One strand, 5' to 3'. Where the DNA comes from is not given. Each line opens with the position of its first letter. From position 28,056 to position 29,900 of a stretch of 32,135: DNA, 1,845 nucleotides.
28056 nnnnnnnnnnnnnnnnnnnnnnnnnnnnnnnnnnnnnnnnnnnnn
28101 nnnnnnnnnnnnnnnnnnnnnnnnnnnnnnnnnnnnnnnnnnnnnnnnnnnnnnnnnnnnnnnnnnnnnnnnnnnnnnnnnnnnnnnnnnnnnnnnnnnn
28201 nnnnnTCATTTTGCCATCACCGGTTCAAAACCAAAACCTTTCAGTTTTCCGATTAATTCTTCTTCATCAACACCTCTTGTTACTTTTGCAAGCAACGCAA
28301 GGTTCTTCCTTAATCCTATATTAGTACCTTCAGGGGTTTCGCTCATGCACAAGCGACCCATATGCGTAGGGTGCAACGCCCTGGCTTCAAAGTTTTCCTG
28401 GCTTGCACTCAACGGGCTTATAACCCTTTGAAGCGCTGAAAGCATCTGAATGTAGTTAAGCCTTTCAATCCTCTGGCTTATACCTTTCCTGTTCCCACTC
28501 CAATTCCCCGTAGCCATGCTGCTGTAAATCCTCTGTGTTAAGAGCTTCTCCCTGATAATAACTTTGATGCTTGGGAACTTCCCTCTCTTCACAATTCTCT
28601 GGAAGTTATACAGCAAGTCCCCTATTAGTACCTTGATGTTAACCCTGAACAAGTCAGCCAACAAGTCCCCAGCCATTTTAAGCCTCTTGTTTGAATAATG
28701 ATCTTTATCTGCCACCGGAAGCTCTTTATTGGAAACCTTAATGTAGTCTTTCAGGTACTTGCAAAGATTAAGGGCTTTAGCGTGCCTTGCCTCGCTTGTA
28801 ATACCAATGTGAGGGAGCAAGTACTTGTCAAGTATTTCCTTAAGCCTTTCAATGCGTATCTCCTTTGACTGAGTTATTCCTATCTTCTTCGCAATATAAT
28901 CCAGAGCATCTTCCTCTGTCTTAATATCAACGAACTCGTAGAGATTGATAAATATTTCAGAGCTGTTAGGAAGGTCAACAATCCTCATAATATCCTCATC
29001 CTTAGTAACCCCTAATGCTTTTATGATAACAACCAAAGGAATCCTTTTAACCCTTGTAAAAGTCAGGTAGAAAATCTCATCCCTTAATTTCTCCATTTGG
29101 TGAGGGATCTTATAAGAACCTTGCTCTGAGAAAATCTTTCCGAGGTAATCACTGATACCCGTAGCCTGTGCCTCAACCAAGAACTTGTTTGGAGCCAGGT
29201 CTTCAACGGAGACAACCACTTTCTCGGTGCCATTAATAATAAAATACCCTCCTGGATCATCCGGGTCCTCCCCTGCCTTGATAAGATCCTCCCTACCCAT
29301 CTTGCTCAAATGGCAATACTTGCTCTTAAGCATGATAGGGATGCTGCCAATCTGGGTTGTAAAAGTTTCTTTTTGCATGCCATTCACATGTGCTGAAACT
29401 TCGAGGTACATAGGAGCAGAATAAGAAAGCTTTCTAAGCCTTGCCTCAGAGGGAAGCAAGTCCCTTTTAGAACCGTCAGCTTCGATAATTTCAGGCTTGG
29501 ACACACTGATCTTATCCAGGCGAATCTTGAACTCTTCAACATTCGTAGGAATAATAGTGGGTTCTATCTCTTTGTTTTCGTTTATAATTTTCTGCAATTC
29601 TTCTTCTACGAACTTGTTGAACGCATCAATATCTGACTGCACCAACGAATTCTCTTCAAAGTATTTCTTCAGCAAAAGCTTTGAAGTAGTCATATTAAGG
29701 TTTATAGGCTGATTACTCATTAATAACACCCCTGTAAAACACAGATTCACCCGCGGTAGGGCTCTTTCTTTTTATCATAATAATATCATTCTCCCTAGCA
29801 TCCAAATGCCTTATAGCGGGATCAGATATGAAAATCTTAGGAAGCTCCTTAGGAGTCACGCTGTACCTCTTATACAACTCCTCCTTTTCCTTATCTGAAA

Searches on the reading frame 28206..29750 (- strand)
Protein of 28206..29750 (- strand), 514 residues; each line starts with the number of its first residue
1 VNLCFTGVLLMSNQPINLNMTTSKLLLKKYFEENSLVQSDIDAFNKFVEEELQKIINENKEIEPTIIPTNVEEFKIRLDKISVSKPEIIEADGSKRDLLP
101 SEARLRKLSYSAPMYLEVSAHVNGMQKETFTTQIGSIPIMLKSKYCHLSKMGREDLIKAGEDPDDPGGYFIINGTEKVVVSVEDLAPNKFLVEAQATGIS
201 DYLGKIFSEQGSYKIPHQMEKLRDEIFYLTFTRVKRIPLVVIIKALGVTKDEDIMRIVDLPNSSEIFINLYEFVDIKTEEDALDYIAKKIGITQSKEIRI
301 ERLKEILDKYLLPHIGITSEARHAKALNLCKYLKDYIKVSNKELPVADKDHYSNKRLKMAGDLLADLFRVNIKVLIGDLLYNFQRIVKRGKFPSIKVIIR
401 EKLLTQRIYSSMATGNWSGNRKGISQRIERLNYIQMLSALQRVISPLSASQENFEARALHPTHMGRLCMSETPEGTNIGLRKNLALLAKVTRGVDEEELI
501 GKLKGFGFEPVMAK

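Call 18: search_protein_families(library=pfam, proteins=[window:28206-29750:-], max_evalue=0.001)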
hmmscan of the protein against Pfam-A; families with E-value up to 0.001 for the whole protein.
window:28206-29750:- (514 aa): 3 families
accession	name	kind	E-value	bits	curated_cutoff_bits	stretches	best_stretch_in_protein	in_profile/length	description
PF04563.20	RNA_pol_Rpb2_1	-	5.9e-53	179.9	28.2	1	36-405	2-202/203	RNA polymerase beta subunit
PF04565.21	RNA_pol_Rpb2_3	-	2.4e-21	76.1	21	1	428-490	3-68/68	RNA polymerase Rpb2, domain 3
PF04561.19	RNA_pol_Rpb2_2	-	2.2e-17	63.8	21.7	1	219-358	34-190/190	RNA polymerase Rpb2, domain 2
